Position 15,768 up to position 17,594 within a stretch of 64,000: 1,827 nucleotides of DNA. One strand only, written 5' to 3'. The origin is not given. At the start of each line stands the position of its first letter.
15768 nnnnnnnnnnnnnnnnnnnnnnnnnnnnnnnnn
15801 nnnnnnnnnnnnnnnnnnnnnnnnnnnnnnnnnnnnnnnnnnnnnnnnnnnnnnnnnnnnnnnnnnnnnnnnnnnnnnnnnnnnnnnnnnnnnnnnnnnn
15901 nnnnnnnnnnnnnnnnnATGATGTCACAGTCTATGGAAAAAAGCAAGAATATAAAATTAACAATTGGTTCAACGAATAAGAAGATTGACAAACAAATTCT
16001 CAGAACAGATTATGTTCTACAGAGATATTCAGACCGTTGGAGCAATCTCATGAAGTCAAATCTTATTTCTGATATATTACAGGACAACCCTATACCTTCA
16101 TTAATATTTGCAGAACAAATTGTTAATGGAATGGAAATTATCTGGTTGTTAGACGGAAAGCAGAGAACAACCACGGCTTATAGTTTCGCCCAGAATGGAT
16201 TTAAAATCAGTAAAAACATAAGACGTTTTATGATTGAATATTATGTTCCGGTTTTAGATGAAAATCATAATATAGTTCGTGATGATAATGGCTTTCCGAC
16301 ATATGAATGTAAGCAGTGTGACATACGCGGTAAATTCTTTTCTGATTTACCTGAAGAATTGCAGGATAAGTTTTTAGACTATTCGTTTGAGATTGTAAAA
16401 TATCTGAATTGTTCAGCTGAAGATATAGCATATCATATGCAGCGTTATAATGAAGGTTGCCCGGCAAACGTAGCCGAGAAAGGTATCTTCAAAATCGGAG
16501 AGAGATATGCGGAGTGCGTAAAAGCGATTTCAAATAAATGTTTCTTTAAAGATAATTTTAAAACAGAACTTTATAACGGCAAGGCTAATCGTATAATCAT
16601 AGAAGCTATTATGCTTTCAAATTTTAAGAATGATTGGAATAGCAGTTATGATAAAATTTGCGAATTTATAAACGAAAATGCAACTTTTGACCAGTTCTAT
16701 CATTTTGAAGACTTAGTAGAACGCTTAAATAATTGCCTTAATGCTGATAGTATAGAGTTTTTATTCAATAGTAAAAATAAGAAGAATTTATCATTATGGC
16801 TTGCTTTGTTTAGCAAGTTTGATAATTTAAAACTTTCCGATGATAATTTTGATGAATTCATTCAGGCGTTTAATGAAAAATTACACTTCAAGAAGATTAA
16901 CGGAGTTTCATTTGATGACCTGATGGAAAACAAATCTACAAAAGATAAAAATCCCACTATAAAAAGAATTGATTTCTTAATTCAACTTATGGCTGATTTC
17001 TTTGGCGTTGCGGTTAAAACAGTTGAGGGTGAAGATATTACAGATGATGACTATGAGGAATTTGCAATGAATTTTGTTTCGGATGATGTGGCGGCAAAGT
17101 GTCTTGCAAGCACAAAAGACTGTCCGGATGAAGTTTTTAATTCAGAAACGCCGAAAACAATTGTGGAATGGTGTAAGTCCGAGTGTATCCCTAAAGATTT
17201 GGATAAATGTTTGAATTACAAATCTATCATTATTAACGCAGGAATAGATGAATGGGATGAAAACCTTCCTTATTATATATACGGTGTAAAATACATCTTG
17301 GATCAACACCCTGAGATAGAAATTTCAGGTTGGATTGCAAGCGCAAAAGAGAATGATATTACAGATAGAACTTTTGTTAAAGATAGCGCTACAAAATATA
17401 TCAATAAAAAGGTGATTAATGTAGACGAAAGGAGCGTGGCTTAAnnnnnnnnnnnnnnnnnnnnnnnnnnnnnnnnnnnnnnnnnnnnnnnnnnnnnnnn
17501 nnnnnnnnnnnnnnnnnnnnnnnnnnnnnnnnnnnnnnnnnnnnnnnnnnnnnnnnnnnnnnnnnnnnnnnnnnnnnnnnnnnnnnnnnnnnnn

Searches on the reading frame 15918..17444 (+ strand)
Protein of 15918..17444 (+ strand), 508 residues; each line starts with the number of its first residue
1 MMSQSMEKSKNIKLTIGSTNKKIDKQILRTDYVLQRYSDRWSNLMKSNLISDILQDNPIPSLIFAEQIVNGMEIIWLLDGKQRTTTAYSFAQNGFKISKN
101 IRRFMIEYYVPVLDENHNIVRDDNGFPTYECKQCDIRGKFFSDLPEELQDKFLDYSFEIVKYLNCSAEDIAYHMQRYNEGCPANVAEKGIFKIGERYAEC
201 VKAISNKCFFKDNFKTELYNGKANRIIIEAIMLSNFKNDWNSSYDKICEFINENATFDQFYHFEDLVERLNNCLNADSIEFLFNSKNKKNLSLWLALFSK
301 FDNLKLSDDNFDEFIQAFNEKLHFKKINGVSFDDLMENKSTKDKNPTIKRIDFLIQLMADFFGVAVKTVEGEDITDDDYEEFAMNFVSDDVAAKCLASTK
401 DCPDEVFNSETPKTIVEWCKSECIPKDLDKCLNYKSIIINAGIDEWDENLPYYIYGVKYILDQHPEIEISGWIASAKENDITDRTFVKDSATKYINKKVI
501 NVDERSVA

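Call 21: search_protein_families(library=pfam, proteins=[window:15918-17444:+], max_evalue=0.001)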
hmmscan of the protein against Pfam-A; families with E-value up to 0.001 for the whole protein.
window:15918-17444:+ (508 aa): 1 family
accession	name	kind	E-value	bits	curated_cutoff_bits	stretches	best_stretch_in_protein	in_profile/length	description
PF03235.19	GmrSD_N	-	7.9e-12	46.1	33.2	1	40-165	22-152/199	GmrSD restriction endonuclease, N-terminal domain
